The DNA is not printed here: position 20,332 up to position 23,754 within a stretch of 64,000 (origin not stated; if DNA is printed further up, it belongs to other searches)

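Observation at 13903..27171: Nine-gene operon joining a sugar ABC importer to four giant surface proteins and a GH130 phosphorylase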

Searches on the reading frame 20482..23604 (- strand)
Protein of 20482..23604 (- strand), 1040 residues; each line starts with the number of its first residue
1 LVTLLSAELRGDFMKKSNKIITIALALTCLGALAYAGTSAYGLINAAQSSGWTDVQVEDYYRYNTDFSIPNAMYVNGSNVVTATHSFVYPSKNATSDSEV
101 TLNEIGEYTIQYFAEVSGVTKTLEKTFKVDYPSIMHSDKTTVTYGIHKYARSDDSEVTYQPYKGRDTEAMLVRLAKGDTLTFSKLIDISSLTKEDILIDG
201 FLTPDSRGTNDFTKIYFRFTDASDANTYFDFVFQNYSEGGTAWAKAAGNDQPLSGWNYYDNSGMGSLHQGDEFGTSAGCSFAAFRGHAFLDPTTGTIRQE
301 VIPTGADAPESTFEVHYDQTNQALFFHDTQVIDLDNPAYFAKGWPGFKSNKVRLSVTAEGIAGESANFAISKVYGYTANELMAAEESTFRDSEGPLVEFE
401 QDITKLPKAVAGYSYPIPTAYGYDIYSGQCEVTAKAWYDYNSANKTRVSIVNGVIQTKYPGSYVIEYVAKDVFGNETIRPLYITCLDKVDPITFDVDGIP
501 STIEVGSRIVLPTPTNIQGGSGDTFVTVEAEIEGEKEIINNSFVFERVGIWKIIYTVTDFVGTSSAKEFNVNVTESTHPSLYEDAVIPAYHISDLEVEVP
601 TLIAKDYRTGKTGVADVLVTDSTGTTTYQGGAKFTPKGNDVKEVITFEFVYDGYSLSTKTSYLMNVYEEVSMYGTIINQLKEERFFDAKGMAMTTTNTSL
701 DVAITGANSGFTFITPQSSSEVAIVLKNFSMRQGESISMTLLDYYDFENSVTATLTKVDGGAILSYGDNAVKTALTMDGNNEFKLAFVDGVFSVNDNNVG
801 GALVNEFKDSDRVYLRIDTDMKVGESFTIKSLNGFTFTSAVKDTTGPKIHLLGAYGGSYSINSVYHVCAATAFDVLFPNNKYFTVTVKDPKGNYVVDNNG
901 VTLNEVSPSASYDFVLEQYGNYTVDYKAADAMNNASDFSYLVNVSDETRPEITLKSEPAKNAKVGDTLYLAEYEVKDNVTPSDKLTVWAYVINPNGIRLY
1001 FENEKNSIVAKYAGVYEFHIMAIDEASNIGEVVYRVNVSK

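Call 4: search_protein_families(library=pfam, proteins=[window:20482-23604:-], max_evalue=0.01)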
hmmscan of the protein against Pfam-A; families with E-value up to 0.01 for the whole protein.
window:20482-23604:- (1040 aa): 1 family
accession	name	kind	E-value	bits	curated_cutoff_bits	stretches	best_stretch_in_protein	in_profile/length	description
PF16403.11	Bact_surface_Ig-like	-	2.2e-06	28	27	0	445-477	31-63/71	Bacterial surface protein, Ig-like domain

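Call 11: search_solved_structures(query=window:20482-23604:-, max_evalue=1)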
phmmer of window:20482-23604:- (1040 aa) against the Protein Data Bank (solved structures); distinct sequences matched with E-value up to 1: 1.
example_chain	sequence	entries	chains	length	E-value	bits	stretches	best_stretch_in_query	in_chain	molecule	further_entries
5t1x_A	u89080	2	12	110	0.69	11.1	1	64-146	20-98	Lectin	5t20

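Call 18: search_protein_families(library=ncbifam, proteins=[window:20482-23604:-], max_evalue=0.01)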
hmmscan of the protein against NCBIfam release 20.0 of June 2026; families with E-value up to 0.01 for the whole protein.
window:20482-23604:- (1040 aa): 0 families

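Call 21: find_homologous_proteins(query=window:20482-23565:-, max_evalue=0.001)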
Query window:20482-23565:- (1027 aa): 10 proteins with E <= 0.001 among 8000 candidates.
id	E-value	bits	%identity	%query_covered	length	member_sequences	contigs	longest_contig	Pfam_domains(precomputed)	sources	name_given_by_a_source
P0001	0.0e+0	2307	100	100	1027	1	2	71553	PF16403.12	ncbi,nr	ncbi:MAG: hypothetical protein MJ239_01925 [Bacilli bacterium]|nr:hypothetical protein [Bacilli bact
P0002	9.6e-207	707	38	100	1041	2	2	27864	PF16403.12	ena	-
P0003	9.8e-108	380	29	100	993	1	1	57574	PF16403.12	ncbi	-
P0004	2.8e-100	355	30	100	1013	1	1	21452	-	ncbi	-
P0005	2.2e-91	326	29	97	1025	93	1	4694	-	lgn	-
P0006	2.0e-64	236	26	99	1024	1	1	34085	-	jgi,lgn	-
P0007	7.9e-31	125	25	95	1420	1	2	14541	PF16403.12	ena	-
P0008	3.0e-30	123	24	42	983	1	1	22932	-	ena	-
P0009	1.9e-28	117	25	95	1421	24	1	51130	-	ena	-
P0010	1.3e-25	108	22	93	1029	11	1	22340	-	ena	-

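Call 22: find_encoding_contigs(protein=P0002, flank=10000, max_places=2)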
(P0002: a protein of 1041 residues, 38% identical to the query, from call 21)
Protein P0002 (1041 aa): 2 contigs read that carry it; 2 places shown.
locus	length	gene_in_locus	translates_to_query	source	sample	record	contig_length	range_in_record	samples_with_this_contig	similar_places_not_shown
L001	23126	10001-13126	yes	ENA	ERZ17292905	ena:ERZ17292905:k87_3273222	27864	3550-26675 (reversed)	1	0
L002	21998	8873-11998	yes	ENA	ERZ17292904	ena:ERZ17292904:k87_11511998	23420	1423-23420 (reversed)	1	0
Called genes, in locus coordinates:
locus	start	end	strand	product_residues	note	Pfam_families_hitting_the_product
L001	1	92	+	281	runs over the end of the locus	PF02311:AraC_binding, PF07883:Cupin_2 (weak), PF12833:HTH_18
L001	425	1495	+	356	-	PF01408:GFO_IDH_MocA, PF22725:GFO_IDH_MocA_C3, PF02894:GFO_IDH_MocA_C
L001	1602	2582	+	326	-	PF01408:GFO_IDH_MocA, PF02894:GFO_IDH_MocA_C, PF22725:GFO_IDH_MocA_C3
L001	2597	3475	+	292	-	PF01408:GFO_IDH_MocA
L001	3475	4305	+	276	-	PF01261:AP_endonuc_2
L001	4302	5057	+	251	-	PF01182:Glucosamine_iso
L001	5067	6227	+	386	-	PF01979:Amidohydro_1, PF07969:Amidohydro_3 (weak)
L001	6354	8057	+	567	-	PF01547:SBP_bac_1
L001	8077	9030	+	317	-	PF00528:BPD_transp_1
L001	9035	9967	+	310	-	PF00528:BPD_transp_1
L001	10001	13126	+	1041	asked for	PF16403:Bact_surface_Ig-like (faint)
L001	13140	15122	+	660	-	PF16126:DUF4838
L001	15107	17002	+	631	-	PF02368:Big_2 (faint), PF26182:Ig_NUP210_5th (faint), PF26918:Ig_Eae (faint)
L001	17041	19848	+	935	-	-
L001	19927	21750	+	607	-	PF07944:Beta-AFase-like_GH127_cat, PF20736:Glyco_hydro127M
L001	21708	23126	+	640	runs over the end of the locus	PF00728:Glyco_hydro_20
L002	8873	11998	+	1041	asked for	PF16403:Bact_surface_Ig-like (faint)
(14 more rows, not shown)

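Call 23: find_encoding_contigs(protein=P0003, flank=10000, max_places=2)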
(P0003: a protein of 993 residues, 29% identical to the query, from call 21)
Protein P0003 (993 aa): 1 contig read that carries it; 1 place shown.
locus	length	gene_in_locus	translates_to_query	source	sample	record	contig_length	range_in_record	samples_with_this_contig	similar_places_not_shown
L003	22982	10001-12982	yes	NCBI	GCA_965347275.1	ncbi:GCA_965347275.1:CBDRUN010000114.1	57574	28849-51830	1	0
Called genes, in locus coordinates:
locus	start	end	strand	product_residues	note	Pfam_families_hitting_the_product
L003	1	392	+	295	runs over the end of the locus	PF20511:PMI_typeI_cat, PF21621:MPI_cupin_dom (faint)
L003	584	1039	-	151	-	PF00293:NUDIX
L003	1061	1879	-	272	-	PF02311:AraC_binding, PF07883:Cupin_2 (weak), PF00165:HTH_AraC, PF12833:HTH_18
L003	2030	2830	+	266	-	PF12833:HTH_18, PF00165:HTH_AraC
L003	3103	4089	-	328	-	PF01408:GFO_IDH_MocA, PF02894:GFO_IDH_MocA_C, PF22685:Gal80p_C-like (weak), PF22725:GFO_IDH_MocA_C3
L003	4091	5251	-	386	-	PF01408:GFO_IDH_MocA, PF02894:GFO_IDH_MocA_C, PF22725:GFO_IDH_MocA_C3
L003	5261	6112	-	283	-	PF01261:AP_endonuc_2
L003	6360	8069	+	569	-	PF13416:SBP_bac_8 (faint)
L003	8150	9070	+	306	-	PF00528:BPD_transp_1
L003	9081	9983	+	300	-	PF00528:BPD_transp_1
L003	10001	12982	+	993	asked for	PF16403:Bact_surface_Ig-like (faint)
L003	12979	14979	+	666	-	PF16126:DUF4838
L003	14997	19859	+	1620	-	PF02368:Big_2 (weak), PF22359:Big-like (faint), PF02368:Big_2 (weak), PF05342:Peptidase_M26_N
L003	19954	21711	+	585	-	PF07944:Beta-AFase-like_GH127_cat, PF20736:Glyco_hydro127M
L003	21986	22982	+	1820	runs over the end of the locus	PF16126:DUF4838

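Call 24: find_encoding_contigs(protein=P0004, flank=10000, max_places=2)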
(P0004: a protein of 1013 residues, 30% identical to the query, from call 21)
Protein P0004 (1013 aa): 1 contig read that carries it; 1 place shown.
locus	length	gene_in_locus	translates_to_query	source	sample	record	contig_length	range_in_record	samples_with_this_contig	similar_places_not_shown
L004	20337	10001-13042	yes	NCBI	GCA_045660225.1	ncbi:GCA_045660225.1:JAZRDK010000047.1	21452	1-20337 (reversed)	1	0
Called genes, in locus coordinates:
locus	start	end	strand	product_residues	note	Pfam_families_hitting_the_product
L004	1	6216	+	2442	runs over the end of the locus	?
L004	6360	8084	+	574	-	-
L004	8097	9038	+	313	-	PF00528:BPD_transp_1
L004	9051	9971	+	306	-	PF00528:BPD_transp_1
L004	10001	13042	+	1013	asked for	-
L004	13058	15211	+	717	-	PF16126:DUF4838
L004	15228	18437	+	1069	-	PF02368:Big_2 (weak)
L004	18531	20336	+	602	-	?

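Call 39: predict_structure(alignment_id=A1)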
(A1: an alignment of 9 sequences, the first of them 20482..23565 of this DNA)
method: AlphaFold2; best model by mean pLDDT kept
length: 1027 residues; sequences in the alignment: 9
mean_pLDDT: 78.2   pTM: 0.47
mean pLDDT of the five models: 78.2, 77.2, 77.1, 75.9, 75.6
residues with pLDDT >= 90: 196; 70-90: 636; 50-70: 108; < 50: 87
segments of 3 or more residues with pLDDT < 50: 1-36, 137-150, 247-251, 271-279, 284-297, 789-792
pLDDT, mean of each block of 10 residues (from residue 1): 26 26 25 51 84 89 81 89 90 88 84 85 84 55 40 74 88 88 85 65 88 86 60 79 55 52 57 44 46 52 88 82 67 85 84 84 77 70 81 81 87 81 87 84 88 88 87 85 85 79 81 87 78 89 84 91 83 82 84 85 90 88 82 91 89 79 77 89 83 88 83 86 89 79 86 78 74 80 64 63 90 87 68 75 71 84 79 92 92 88 84 86 83 77 86 89 77 85 77 82 90 78 90
secondary structure, 60 per line:
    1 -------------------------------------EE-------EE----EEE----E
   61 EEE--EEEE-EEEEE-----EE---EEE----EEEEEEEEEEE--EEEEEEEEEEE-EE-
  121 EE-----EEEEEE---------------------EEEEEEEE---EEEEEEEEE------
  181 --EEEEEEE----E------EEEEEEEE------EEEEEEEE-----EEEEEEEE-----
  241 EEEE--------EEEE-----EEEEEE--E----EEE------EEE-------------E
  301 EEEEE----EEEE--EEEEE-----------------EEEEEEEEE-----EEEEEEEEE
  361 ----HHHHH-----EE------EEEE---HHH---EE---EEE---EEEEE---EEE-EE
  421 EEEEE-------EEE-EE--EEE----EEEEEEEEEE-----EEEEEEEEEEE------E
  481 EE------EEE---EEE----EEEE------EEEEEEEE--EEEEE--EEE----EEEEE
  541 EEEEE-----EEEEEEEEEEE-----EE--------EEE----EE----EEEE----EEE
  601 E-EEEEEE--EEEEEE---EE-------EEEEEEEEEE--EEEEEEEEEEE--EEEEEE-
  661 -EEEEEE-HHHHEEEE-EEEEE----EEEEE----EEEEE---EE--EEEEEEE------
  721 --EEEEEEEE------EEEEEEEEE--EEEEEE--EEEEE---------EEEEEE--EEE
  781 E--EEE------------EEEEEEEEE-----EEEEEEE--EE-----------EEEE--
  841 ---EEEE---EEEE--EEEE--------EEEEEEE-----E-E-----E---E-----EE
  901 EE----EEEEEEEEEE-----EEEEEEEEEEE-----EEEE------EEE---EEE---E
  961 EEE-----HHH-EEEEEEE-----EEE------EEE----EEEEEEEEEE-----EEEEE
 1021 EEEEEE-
elements in order (helices of 4 or more, strands of 3 or more residues): E53-55 E60-63 E66-69 E71-75 E86-88 E93-103 E106-116 E128-133 E155-162 E166-174 E183-189 E201-208 E215-222 E228-235 E241-244 E253-256 E262-267 E275-277 E284-286 E300-305 E310-313 E316-320 E338-346 E352-360 H365-369 E383-386 E401-403 E407-411 E415-417 E419-425 E433-435 E441-443 E448-457 E463-473 E480-482 E489-491 E495-497 E502-505 E512-519 E522-526 E529-531 E536-545 E551-561 E577-579 E590-593 E598-601 E603-608 E611-616 E629-638 E641-651 E654-659 E662-667 H669-672 E673-676 E678-682 E687-691 E696-700 E708-714 E723-730 E737-745 E748-753 E756-760 E770-775 E778-781 E784-786 E799-807 E813-819 E835-838 E844-847 E851-854 E857-860 E869-875 E899-902 E907-916 E922-932 E938-941 E948-950 E954-956 E960-963 E973-979 E985-987 E994-996 E1001-1010 E1016-1026

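Call 43: fold_search(model_id=the predicted structure, library=pdb)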
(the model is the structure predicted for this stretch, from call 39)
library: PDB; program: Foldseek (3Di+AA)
matches with E <= 10: 1520; with E <= 0.001: 332
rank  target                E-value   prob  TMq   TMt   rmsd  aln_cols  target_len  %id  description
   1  9flp_A                2.4e-14  1.00  0.10  0.11  108.6      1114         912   10  CryoEM structure of the neck (1403-2314) in the grappling hook protein A (GhpA) in the bacterium Aureispira sp. CCB-QB (released 2024-10-16)
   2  7r5k_10               1.3e-12  1.00  0.10  0.07  77.6      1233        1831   10  Human nuclear pore complex (constricted) (released 2022-06-22)
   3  8q6t_I                9.0e-11  1.00  0.11  0.11  92.1      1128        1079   10  Helical reconstruction of the relaxed thick filament from FIB milled left ventricular mouse myofibrils (released 2023-11-01)
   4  9ba4_A                1.1e-10  1.00  0.12  0.13  58.5      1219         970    9  Full-length cross-linked Contactin 2 (CNTN2) (released 2024-07-17)
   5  9hcj_10               1.8e-10  1.00  0.11  0.08  70.9      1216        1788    8  D. discoideum nuclear pore complex (released 2024-12-25)
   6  7ok5_B                2.8e-10  1.00  0.11  0.17  24.1       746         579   10  Crystal structure of mouse neurofascin 155 immunoglobulin domains (released 2022-12-14)
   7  9flw_A                3.7e-10  1.00  0.10  0.17  54.7       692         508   10  CryoEM structure of the fragment-6 (3571-4078) in the grappling hook protein A (GhpA) in the bacterium Aureispira sp.  (released 2024-10-16)
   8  9g93_A                5.0e-10  1.00  0.10  0.15  24.2       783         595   10  CryoET structure of the in vitro grown Bacillus anthracis Sap S-layer (released 2024-12-18)
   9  6e6b_B                6.6e-10  1.00  0.11  0.16  58.2       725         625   12  Crystal structure of the Protocadherin GammaB4 extracellular domain (released 2019-04-10)
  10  4m00_A                6.9e-10  1.00  0.12  0.21  24.9       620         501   14  Crystal structure of the ligand binding region of staphylococcal adhesion SraP (released 2014-06-18)
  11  3b43                  7.2e-10  1.00  0.11  0.16  44.6       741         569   11  I-band fragment I65-I70 from titin (released 2008-01-22)
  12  9ijj_O                8.3e-10  1.00  0.09  0.08  102.1      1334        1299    8  In situ structure of the central apparatus in mouse sperm axoneme. (released 2025-06-04)
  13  8k53_A                8.6e-10  1.00  0.10  0.12  44.6      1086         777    9  Structure of the Dimeric Human CNTN2 Ig 1-6-FNIII 1-2 Domain in an Asymmetric State (released 2023-12-06)
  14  7som_D                1.6e-09  0.96  0.07  0.05  48.6      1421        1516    7  Ciliary C2 central pair apparatus isolated from Chlamydomonas reinhardtii (released 2022-04-13)
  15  9fx2                  1.9e-09  1.00  0.12  0.11  35.9      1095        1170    9  Structure of methylamine activated CD109 (released 2025-03-19)
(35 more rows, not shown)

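Call 64: search_protein_families(library=pfam, proteins=[L003:3106-4113:-], max_evalue=0.001)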
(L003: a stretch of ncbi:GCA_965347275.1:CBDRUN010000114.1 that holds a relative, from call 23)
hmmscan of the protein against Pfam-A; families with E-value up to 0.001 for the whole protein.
L003:3106-4113:- (336 aa): 4 families
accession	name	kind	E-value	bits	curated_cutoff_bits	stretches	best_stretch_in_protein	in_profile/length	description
PF01408.29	GFO_IDH_MocA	-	7.2e-26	91.7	24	1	11-124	2-116/120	Oxidoreductase family, NAD-binding Rossmann fold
PF22725.1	GFO_IDH_MocA_C3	-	4.1e-24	85.4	27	1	134-261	1-123/124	GFO/IDH/MocA C-terminal domain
PF02894.22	GFO_IDH_MocA_C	-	1.2e-18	68.2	22.9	1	138-264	1-135/218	Oxidoreductase family, C-terminal alpha/beta domain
PF22685.1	Gal80p_C-like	-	1.6e-05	25.6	29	1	132-224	1-95/152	Gal80p, C-terminal domain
